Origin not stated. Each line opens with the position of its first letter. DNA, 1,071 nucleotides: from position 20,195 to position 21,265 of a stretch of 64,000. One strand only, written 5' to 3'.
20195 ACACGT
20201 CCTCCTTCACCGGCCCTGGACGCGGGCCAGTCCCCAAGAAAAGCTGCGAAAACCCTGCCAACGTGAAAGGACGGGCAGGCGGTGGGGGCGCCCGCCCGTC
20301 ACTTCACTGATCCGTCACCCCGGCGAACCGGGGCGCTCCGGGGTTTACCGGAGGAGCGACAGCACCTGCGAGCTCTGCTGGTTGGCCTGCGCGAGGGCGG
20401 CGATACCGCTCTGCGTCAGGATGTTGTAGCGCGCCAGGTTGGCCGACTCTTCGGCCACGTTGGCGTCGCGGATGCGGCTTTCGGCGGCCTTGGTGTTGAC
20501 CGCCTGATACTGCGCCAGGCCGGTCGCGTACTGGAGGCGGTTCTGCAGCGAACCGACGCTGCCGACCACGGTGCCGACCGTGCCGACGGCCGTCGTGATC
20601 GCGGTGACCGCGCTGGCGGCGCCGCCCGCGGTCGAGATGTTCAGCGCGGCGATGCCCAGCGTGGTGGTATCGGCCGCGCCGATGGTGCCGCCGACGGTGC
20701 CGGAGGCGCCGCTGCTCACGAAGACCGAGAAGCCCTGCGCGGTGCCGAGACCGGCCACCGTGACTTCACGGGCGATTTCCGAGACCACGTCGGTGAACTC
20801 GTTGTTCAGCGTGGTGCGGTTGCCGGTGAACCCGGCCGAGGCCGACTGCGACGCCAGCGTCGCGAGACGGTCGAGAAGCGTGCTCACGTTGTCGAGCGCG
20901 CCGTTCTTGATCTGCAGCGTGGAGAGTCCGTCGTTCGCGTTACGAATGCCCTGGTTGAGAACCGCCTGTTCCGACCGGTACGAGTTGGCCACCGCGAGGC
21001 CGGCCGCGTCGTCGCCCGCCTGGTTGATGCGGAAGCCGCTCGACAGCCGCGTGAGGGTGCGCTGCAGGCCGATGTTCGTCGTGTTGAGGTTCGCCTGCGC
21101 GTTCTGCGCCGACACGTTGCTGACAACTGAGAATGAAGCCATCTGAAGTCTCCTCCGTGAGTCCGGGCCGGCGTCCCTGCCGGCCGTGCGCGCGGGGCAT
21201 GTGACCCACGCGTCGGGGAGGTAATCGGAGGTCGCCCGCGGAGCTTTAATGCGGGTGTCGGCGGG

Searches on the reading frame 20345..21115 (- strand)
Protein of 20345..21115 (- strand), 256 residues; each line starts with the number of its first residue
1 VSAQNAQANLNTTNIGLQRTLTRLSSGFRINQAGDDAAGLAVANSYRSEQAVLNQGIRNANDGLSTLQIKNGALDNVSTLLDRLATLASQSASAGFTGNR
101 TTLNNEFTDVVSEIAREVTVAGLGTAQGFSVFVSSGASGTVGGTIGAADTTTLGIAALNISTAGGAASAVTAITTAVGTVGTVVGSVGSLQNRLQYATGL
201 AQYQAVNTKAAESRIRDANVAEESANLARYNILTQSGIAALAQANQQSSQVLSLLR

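Call 19: search_protein_families(library=pfam, proteins=[window:20345-21115:-], max_evalue=0.01)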
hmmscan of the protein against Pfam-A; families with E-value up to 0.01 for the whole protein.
window:20345-21115:- (256 aa): 2 families
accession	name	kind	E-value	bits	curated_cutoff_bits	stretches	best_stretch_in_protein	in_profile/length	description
PF00669.25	Flagellin_N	-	5.4e-24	85.3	26.6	1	1-115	5-120/139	Bacterial flagellin N-terminal helical region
PF00700.27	Flagellin_C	-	2.8e-19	69.6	23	1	171-255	2-86/86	Bacterial flagellin C-terminal helical region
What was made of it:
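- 20345..21248 (-): Flagellin gene (20345-21142) with the motif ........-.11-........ (21248-21222). Pfam Flagellin_N and Flagellin_C (call 19).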
